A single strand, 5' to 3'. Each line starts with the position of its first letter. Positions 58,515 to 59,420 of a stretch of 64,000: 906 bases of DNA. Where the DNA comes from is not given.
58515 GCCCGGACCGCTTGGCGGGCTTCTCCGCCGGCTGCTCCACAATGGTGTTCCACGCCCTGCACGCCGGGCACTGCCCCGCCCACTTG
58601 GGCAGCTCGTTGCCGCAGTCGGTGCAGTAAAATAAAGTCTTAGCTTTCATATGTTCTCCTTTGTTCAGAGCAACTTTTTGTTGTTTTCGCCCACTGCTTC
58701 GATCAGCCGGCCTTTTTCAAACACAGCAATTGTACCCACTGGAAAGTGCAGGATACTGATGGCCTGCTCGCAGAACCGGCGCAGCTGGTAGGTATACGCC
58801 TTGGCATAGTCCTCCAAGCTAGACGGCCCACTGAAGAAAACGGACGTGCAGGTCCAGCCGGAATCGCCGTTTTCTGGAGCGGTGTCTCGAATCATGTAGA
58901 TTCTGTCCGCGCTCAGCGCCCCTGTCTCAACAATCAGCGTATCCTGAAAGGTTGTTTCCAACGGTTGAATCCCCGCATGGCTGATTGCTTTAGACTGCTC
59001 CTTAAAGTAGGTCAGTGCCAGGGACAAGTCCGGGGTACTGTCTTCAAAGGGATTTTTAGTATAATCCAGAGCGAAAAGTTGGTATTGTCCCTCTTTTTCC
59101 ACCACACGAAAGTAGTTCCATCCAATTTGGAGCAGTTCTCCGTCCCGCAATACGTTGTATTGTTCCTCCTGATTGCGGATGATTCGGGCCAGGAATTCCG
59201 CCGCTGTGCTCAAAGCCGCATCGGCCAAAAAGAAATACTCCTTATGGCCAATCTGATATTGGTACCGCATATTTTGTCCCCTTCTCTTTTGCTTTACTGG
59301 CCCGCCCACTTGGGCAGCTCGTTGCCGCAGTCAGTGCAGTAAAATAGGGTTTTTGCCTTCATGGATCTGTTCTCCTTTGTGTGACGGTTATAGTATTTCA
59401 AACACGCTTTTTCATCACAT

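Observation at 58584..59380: A single immunity-like gene is inserted at the radA 5' end, flanked by a duplicated radA RBS and first 22 codons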

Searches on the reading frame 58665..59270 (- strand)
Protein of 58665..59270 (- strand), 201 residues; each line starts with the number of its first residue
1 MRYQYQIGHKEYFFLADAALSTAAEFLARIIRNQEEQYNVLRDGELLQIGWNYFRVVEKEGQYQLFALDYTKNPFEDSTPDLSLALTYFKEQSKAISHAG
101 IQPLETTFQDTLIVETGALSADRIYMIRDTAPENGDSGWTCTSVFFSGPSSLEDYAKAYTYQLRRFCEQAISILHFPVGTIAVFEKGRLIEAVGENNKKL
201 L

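Call 5: search_protein_families(library=pfam, proteins=[window:58665-59270:-], max_evalue=0.01)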
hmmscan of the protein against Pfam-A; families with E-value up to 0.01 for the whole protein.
window:58665-59270:- (201 aa): 1 family
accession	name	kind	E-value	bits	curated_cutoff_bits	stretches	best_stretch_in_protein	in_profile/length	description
PF24719.1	Imm33-like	-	4e-08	33.5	27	1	91-187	1-95/103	Imm33-like domain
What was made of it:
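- Checked: One ORF lies between them (59270..58665, 201 aa; Pfam Imm33-like PF24719, 33.5 bits, cut-off 27, residues 91-187; call 5).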

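Call 7: find_encoding_contigs(protein=window:58665-59270:-, flank=6000, max_places=10)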
Protein window:58665-59270:- (201 aa): 23 contigs read that carry it; 2 places shown.
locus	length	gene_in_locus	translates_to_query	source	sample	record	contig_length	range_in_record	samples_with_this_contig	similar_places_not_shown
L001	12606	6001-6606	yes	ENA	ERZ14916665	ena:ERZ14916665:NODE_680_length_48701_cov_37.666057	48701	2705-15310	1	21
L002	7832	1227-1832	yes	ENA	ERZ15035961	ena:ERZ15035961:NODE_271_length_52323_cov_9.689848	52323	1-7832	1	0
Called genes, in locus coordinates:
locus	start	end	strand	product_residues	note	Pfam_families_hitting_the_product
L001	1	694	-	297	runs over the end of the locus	PF00005:ABC_tran, PF13304:AAA_21 (faint)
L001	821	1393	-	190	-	PF04892:VanZ-LLP1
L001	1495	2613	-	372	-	PF00512:HisKA, PF02518:HATPase_c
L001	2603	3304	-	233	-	PF00072:Response_reg, PF00486:Trans_reg_C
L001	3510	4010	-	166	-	PF05067:Mn_catalase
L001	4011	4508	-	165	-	PF11007:CotJA, PF12652:CotJB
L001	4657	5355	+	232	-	PF01520:Amidase_3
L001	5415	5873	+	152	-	PF00583:Acetyltransf_1, PF13673:Acetyltransf_10, PF13508:Acetyltransf_7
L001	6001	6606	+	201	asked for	PF24719:Imm33-like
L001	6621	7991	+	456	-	PF18073:Zn_ribbon_LapB, PF13481:AAA_25, PF03796:DnaB_C, PF06745:ATPase, PF23442:DUF7125 (weak), PF00004:AAA (weak), PF07088:GvpD_P-loop (faint), PF05362:Lon_C (weak)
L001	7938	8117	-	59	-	-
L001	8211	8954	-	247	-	PF00899:ThiF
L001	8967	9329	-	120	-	-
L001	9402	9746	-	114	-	PF10694:DUF2500 (weak)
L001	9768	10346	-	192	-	PF01381:HTH_3, PF12844:HTH_19 (weak), PF13560:HTH_31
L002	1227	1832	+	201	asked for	PF24719:Imm33-like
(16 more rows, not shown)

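Call 18: find_homologous_proteins(query=window:58665-59270:-, max_evalue=0.001)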
Query window:58665-59270:- (201 aa): 9 proteins with E <= 0.001 among 189 candidates.
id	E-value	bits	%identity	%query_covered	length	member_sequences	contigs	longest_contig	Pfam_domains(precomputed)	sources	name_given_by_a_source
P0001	3.2e-123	427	95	100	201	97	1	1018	PF24719.2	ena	-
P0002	6.2e-116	403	89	100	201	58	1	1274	PF24719.2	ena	-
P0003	5.2e-111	387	86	100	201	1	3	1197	PF24719.2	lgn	-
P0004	5.5e-103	361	80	100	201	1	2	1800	PF24719.2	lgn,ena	-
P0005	2.1e-102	359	80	100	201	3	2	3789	PF24719.2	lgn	-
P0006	2.4e-102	359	80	100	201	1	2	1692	PF24719.2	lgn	-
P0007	9.5e-60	220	50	100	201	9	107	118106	PF24719.2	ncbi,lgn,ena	-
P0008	8.1e-33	132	34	100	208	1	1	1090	PF24719.2,PF09951.16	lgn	-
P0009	4.9e-10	58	73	22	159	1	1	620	-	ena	-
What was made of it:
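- On Imm33 / DUF2185 immunity proteins: A 34%-identical homologue also carries PF09951 (call 18).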

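Call 19: find_encoding_contigs(protein=P0007, flank=5000, max_places=8)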
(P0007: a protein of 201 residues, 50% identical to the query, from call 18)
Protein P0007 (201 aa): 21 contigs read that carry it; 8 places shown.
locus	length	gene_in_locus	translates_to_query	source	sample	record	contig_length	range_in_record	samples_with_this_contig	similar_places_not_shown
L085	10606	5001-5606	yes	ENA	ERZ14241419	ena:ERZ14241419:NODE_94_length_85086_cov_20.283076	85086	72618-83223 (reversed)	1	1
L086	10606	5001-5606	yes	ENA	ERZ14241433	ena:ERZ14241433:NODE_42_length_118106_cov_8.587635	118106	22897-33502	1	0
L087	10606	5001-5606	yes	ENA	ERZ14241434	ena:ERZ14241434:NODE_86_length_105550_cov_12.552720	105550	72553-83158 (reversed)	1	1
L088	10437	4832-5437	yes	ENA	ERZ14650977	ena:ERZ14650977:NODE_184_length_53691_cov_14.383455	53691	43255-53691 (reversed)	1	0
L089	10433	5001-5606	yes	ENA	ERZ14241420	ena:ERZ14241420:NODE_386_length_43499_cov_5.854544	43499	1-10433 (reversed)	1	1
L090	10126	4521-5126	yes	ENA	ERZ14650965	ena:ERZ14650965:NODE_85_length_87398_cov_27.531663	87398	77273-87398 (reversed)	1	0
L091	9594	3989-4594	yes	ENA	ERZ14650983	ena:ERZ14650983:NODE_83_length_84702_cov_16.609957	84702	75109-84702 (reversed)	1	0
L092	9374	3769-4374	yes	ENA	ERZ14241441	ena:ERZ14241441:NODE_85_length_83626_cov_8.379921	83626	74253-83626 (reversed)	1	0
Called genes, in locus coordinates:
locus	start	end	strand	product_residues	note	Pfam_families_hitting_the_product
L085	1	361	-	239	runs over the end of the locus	-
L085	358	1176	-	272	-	-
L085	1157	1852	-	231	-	-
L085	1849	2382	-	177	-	PF04542:Sigma70_r2, PF08281:Sigma70_r4_2, PF04545:Sigma70_r4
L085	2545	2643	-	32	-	PF14198:TnpV (weak)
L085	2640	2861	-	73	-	PF14198:TnpV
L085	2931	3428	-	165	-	PF05067:Mn_catalase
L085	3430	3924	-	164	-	PF11007:CotJA, PF12652:CotJB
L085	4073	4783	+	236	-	PF01520:Amidase_3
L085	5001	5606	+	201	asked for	PF24719:Imm33-like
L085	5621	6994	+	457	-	-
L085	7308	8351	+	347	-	PF02899:Phage_int_SAM_1 (faint), PF00589:Phage_integrase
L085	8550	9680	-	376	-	PF04015:DUF362, PF12838:Fer4_7, PF12797:Fer4_2 (faint), PF12837:Fer4_6 (faint), PF13237:Fer4_10 (weak), PF14697:Fer4_21 (weak)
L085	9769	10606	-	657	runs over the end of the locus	PF22745:Nlig-Ia, PF01653:DNA_ligase_aden, PF03120:OB_DNA_ligase, PF03119:DNA_ligase_ZBD, PF14520:HHH_5 (weak), PF12826:HHH_2, PF14520:HHH_5 (weak), PF00533:BRCT, +1 more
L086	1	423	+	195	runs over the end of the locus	-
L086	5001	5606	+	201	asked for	PF24719:Imm33-like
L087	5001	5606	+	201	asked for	PF24719:Imm33-like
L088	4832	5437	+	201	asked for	PF24719:Imm33-like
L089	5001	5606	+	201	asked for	PF24719:Imm33-like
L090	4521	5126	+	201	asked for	PF24719:Imm33-like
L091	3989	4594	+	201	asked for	PF24719:Imm33-like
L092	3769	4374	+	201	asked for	PF24719:Imm33-like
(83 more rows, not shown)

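Call 20: find_encoding_contigs(protein=P0005, flank=5000, max_places=6)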
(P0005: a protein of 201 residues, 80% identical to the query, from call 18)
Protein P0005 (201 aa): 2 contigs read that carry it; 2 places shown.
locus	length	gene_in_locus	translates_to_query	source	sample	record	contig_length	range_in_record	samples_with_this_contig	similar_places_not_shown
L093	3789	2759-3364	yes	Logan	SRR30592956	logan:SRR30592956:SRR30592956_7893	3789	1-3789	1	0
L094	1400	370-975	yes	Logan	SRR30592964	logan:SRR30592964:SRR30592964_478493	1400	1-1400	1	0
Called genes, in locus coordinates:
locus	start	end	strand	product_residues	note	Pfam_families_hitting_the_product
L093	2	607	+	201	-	?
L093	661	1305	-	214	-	PF05067:Mn_catalase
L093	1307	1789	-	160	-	PF11007:CotJA, PF12652:CotJB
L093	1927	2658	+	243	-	PF01520:Amidase_3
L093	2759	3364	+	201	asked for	PF24719:Imm33-like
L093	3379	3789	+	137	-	?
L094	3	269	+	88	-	?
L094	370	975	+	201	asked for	PF24719:Imm33-like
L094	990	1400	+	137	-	?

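Call 22: find_encoding_contigs(protein=P0003, flank=5000, max_places=6)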
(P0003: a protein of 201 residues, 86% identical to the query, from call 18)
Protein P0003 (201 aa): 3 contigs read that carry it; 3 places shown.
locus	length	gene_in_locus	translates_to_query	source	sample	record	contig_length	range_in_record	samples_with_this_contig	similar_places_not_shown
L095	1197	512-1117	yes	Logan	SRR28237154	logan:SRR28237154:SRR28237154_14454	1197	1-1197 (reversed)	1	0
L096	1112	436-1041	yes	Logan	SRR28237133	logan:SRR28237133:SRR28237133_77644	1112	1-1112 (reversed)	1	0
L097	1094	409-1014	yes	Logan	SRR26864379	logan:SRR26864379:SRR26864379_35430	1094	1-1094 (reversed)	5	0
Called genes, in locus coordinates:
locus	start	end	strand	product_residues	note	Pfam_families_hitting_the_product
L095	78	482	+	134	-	PF14078:DUF4259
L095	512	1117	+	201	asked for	PF24719:Imm33-like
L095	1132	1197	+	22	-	?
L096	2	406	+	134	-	PF14078:DUF4259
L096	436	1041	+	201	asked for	PF24719:Imm33-like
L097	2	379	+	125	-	?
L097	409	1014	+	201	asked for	PF24719:Imm33-like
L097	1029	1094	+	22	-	?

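Call 23: find_encoding_contigs(protein=P0004, flank=5000, max_places=6)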
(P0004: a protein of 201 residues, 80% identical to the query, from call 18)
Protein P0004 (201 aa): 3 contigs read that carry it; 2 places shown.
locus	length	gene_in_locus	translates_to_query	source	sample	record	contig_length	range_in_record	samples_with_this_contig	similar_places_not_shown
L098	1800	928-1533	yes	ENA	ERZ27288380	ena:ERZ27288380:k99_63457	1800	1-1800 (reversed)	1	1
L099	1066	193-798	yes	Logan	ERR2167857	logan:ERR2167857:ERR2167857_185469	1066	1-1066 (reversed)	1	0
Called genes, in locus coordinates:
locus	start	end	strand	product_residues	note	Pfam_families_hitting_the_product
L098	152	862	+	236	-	PF01520:Amidase_3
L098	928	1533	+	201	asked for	PF24719:Imm33-like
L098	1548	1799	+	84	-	?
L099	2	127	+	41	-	?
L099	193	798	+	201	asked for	PF24719:Imm33-like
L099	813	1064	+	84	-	?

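Call 24: find_encoding_contigs(protein=P0001, flank=5000, max_places=6)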
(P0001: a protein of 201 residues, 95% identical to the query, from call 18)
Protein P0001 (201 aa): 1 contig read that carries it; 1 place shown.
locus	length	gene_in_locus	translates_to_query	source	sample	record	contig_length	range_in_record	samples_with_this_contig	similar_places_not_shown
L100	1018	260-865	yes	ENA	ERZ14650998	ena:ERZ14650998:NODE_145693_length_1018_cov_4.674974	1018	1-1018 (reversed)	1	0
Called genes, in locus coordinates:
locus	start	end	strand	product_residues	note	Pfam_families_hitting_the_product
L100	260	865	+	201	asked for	PF24719:Imm33-like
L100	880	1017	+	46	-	?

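Call 42: search_protein_families(library=ncbifam, proteins=[window:58665-59270:-], max_evalue=0.01)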
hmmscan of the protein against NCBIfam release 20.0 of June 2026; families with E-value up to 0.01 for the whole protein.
window:58665-59270:- (201 aa): 0 families

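Call 48: predict_structure(alignment_id=A2)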
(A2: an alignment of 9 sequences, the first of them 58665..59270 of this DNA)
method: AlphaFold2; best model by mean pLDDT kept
length: 201 residues; sequences in the alignment: 9
mean_pLDDT: 73.0   pTM: 0.59
mean pLDDT of the five models: 73.0, 72.2, 67.3, 65.9, 61.6
residues with pLDDT >= 90: 42; 70-90: 71; 50-70: 74; < 50: 14
segments of 3 or more residues with pLDDT < 50: 99-110
pLDDT, mean of each block of 10 residues (from residue 1): 94 96 90 86 82 85 87 72 83 55 42 59 73 63 57 53 60 70 79 75 64
secondary structure, 60 per line:
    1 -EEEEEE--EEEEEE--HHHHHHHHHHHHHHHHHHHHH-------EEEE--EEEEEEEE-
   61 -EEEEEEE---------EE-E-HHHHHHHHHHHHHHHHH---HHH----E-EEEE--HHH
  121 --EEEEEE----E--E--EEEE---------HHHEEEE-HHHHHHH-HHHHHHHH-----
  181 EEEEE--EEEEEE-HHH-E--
elements in order: E2-7 E10-15 H18-38 E46-49 E52-59 E62-68 H83-99 E112-115 E123-128 E139-142 E155-158 H160-166 H168-175 E181-185 E188-193

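Call 51: fold_search(model_id=the predicted structure, library=pdb)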
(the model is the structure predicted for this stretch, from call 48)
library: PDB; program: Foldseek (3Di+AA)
matches with E <= 10: 504; with E <= 0.001: 0
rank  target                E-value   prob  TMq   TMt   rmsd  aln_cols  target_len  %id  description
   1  8cht_B                1.5e-01  0.13  0.18  0.22  10.0       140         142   15  Crystal structure of human PURA (fragment Glu57-Glu212, PUR repeat I and II) (released 2024-02-21)
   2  8cht_D                1.5e-01  0.10  0.15  0.18  10.1       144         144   14  Crystal structure of human PURA (fragment Glu57-Glu212, PUR repeat I and II) (released 2024-02-21)
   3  3k5j                  1.9e-01  0.41  0.24  0.27  12.3       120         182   13  Crystal structure of Putative SUFU (suppressor of fused protein) homolog (YP_208451.1) from Neisseria gonorrhoeae FA 109 (released 2010-01-26)
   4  6mzo                  4.3e-01  0.05  0.16  0.12  15.8       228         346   12  X-ray Structure of an Inactive Zymogen C11 Protease from Parabacteroides distasonis (released 2019-04-17)
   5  7xyo_A                4.6e-01  0.25  0.17  0.08   8.0        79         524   18  Crystal Structure of a M61 aminopeptidase family member from Myxococcus fulvus (released 2023-06-07)
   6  8vl4_MODEL_1_A        4.6e-01  0.12  0.14  0.25  12.7        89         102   20  Solution NMR Structure of de novo design protein 312 parent (released 2024-08-07)
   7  6tu3_N                6.6e-01  0.03  0.12  0.12  17.2       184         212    8  Rat 20S proteasome (released 2020-05-13)
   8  7te3                  9.0e-01  0.09  0.12  0.15  12.8        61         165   15  Crystal Structure of a Double Loop Deletion Mutant in gC1qR/C1qBP/HABP-1 (released 2022-06-01)
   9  1p32_A                9.5e-01  0.08  0.12  0.13  13.3        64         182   12  CRYSTAL STRUCTURE OF HUMAN P32, A DOUGHNUT-SHAPED ACIDIC MITOCHONDRIAL MATRIX PROTEIN (released 1999-04-06)
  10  2nup_C                1.0e+00  0.15  0.25  0.33  13.3       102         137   14  Crystal Structure of the human Sec23a/24a heterodimer, complexed with the SNARE protein Sec22b (released 2007-05-22)
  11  8s0h_B                1.1e+00  0.10  0.17  0.09  11.2       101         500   11  A fragment-based inhibitor of SHP2 (released 2024-03-20)
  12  8eug_n                1.1e+00  0.07  0.15  0.10  12.7        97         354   18  Ytm1 associated nascent 60S ribosome State 3 (released 2022-11-30)
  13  8s0j_B                1.2e+00  0.09  0.17  0.09  11.0       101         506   11  A fragment-based inhibitor of SHP2 (released 2024-03-20)
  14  9ewc_A                1.2e+00  0.03  0.11  0.08  12.6       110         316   12  DNA Polymerase Lambda I493R 528-530 NEY, TTP:At Ca2+ Ground State Ternary Complex (released 2025-07-23)
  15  3k44_B                1.3e+00  0.05  0.16  0.20  10.2       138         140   14  Crystal Structure of Drosophila melanogaster Pur-alpha (released 2009-10-27)
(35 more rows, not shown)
